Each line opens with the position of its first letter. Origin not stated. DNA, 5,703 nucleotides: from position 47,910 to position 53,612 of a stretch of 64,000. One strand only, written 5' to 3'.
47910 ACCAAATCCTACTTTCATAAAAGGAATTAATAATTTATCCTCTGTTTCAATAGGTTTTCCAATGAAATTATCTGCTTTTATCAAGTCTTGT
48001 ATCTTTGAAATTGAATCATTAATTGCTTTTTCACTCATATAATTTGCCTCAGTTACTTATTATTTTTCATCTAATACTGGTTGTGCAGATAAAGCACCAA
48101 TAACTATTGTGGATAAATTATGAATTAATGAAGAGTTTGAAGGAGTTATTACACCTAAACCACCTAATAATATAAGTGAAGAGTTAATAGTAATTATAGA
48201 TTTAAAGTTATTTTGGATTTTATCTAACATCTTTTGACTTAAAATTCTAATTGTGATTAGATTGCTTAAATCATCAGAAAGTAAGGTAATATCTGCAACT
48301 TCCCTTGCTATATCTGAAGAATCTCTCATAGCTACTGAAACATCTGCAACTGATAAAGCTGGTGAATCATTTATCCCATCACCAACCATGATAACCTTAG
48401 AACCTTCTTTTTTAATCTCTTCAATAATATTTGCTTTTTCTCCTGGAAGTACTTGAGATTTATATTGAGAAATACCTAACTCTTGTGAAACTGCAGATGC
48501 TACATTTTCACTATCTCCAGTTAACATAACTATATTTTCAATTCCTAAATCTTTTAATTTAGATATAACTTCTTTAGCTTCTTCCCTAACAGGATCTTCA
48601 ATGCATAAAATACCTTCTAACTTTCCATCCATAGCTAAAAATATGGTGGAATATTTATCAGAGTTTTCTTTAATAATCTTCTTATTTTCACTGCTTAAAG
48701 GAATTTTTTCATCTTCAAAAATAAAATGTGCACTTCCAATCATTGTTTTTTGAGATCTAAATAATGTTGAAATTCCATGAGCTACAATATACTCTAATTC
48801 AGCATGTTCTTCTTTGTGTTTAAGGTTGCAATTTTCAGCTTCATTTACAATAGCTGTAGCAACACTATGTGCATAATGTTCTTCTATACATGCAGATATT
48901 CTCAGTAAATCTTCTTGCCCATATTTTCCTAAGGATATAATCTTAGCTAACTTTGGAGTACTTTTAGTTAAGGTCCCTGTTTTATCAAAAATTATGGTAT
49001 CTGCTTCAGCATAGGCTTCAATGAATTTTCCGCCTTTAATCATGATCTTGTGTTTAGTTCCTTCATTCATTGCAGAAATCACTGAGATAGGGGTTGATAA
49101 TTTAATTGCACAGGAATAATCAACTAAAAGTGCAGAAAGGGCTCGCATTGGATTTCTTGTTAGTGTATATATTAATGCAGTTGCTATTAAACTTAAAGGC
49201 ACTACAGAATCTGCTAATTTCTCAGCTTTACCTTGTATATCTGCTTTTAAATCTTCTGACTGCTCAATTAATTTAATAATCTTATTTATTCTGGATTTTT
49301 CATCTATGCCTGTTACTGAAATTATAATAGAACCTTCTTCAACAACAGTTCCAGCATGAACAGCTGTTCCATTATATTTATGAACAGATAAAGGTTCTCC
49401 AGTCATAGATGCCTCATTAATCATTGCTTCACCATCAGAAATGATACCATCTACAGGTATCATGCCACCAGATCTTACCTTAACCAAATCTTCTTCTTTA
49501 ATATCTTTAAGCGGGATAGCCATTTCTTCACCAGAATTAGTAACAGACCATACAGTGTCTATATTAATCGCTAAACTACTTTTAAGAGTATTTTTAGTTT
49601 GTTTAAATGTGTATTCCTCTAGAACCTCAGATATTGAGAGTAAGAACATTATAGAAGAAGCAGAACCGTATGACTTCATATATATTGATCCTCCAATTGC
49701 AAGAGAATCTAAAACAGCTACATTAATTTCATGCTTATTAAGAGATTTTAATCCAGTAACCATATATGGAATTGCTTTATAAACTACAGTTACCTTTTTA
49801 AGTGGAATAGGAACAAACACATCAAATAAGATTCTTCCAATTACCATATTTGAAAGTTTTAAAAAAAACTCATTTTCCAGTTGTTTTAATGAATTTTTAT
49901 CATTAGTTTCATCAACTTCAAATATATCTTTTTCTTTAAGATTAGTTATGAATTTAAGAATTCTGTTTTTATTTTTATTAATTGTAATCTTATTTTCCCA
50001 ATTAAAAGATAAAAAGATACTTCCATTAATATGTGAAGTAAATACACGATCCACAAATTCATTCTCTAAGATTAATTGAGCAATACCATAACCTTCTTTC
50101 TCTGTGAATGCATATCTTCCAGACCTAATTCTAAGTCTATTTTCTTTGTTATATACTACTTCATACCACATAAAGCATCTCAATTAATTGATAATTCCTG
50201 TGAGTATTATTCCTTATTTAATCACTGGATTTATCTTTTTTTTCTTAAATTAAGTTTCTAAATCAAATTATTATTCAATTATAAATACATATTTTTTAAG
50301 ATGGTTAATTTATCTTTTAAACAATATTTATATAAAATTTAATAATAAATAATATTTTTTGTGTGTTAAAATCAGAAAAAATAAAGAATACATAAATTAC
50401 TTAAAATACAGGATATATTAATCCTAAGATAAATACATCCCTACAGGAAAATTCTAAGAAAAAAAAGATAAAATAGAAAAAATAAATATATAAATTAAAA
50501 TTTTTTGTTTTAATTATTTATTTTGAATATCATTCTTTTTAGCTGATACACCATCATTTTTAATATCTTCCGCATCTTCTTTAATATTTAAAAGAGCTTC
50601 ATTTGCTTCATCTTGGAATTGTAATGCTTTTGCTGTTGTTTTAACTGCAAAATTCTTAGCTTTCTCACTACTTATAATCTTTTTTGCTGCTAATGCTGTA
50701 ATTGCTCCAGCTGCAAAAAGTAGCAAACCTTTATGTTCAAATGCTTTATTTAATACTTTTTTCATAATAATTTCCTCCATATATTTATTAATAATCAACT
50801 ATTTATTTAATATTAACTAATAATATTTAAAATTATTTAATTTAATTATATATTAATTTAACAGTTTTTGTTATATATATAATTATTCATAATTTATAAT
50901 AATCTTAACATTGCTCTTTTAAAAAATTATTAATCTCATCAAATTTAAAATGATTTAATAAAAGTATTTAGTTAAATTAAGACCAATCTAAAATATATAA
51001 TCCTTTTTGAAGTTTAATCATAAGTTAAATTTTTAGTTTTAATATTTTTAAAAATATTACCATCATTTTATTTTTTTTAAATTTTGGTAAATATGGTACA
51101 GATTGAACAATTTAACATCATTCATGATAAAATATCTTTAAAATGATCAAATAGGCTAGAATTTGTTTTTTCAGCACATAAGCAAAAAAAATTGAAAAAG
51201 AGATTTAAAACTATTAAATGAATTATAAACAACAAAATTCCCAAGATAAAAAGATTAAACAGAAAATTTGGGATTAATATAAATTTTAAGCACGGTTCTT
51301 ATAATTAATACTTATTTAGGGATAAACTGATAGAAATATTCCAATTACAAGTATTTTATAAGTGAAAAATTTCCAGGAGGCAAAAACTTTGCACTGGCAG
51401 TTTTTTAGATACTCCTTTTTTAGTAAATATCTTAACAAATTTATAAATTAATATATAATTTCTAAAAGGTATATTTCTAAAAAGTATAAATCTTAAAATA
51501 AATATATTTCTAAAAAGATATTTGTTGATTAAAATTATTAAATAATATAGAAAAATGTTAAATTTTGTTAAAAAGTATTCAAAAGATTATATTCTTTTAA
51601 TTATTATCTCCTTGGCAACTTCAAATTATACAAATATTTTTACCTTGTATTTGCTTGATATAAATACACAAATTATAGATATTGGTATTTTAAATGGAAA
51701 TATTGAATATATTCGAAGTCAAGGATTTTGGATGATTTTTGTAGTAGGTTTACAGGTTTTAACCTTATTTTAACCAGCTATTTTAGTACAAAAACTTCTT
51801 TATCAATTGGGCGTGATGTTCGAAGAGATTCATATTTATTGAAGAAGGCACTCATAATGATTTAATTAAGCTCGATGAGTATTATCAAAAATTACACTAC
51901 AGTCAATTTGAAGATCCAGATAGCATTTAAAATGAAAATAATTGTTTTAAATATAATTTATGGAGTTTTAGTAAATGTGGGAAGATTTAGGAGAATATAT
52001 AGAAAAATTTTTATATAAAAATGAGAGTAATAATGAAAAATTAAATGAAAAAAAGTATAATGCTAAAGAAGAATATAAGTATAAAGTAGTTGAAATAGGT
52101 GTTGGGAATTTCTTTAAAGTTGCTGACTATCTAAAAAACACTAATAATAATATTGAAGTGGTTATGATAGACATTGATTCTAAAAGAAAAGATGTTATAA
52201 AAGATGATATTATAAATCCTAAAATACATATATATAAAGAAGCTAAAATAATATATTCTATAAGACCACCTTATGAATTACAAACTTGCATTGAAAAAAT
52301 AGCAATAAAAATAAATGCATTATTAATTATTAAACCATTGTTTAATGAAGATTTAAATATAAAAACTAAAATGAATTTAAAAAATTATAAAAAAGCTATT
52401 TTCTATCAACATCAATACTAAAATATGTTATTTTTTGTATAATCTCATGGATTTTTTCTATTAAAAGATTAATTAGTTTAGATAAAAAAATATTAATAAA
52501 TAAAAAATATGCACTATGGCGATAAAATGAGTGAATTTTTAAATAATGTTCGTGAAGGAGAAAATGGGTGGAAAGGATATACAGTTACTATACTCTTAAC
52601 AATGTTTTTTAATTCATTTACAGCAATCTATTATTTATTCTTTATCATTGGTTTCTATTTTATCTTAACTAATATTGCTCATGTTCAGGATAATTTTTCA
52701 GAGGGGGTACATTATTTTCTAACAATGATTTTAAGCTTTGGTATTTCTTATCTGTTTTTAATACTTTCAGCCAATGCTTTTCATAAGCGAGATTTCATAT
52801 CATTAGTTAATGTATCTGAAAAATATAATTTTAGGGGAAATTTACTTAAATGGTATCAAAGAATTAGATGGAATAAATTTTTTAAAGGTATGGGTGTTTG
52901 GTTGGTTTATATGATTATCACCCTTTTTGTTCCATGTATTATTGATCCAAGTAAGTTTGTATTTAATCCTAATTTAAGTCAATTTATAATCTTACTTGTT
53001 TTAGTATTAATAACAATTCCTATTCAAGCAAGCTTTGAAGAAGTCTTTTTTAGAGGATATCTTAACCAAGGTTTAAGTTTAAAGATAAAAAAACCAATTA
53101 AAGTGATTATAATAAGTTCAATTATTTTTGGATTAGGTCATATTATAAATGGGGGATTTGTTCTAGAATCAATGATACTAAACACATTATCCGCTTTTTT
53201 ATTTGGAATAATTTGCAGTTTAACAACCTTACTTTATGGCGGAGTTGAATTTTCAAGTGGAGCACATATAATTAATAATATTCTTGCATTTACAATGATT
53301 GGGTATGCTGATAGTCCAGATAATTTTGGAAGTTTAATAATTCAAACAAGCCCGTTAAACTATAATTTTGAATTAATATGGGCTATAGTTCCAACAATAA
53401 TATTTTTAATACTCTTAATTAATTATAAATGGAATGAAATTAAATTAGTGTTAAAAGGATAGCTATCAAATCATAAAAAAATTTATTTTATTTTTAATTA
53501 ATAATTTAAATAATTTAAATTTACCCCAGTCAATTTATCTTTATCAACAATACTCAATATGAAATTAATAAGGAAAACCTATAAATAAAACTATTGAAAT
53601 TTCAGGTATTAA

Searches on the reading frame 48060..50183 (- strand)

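Call 20: search_protein_families(library=pfam, proteins=[window:48060-50183:-], max_evalue=0.0001)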
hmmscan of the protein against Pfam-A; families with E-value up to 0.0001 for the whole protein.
window:48060-50183:- (707 aa): 3 families
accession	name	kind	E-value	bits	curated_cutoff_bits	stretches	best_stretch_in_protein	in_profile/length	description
PF00122.25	E1-E2_ATPase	-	8.7e-34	117.1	28.1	1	213-377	8-180/181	E1-E2 ATPase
PF00702.32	Hydrolase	-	1e-28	101.5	26.4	1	395-614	2-191/191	haloacid dehalogenase-like hydrolase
PF08282.18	Hydrolase_3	-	5.6e-06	26.7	20.9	1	453-636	78-245/255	haloacid dehalogenase-like hydrolase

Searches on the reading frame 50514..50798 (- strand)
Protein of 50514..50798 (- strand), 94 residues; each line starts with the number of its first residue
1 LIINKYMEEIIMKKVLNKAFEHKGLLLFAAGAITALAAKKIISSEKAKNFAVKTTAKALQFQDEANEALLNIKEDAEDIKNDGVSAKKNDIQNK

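Call 33: search_protein_families(library=pfam, proteins=[window:50514-50798:-], max_evalue=0.05)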
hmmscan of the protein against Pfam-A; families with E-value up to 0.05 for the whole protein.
window:50514-50798:- (94 aa): 2 families
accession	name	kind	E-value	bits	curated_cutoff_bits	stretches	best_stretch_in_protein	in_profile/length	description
PF19605.4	DUF6110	-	4.5e-09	36.7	26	1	25-83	3-61/85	Family of unknown function (DUF6110)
PF15574.11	Imm48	-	0.0035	17.5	25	1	2-69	8-73/123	Immunity protein 48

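Call 98: search_protein_families(library=padloc, proteins=[window:50514-50798:-], max_evalue=0.00001)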
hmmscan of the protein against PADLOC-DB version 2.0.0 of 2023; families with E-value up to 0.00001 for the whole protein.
window:50514-50798:- (94 aa): 0 families

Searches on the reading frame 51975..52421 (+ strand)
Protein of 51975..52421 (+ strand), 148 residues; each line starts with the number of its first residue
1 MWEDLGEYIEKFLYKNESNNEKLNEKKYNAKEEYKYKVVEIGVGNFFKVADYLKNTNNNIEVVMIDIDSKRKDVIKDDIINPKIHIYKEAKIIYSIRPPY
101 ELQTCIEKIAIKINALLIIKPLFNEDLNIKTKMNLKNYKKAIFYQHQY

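Call 20: search_protein_families(library=pfam, proteins=[window:51975-52421:+], max_evalue=0.0001)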
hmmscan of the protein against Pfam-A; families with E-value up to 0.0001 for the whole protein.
window:51975-52421:+ (148 aa): 1 family
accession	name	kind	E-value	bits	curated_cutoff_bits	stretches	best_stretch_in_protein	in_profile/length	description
PF03686.19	UPF0146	-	3.2e-35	121.3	26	1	27-146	6-127/129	Uncharacterised protein family (UPF0146)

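Call 98: search_protein_families(library=padloc, proteins=[window:51975-52421:+], max_evalue=0.00001)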
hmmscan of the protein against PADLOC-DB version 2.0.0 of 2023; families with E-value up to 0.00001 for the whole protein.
window:51975-52421:+ (148 aa): 0 families

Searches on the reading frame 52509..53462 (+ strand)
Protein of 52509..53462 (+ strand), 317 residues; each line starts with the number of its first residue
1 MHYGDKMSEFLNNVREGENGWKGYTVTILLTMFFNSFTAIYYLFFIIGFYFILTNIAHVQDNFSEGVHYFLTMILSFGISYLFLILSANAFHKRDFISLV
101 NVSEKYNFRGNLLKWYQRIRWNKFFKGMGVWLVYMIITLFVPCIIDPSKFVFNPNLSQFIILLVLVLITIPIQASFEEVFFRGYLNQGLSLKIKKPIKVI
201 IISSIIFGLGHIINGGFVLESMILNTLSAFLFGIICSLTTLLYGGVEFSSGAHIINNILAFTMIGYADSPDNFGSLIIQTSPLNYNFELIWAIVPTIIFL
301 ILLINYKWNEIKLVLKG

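Call 20: search_protein_families(library=pfam, proteins=[window:52509-53462:+], max_evalue=0.0001)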
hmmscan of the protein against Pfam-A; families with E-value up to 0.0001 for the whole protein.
window:52509-53462:+ (317 aa): 1 family
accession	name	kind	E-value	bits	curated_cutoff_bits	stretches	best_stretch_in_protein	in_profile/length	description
PF02517.21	Rce1-like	-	4.1e-16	59.5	22.4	1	162-259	4-93/93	Type II CAAX prenyl endopeptidase Rce1-like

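Call 98: search_protein_families(library=padloc, proteins=[window:52509-53462:+], max_evalue=0.00001)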
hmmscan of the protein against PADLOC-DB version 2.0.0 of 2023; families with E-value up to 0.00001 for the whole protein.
window:52509-53462:+ (317 aa): 0 families
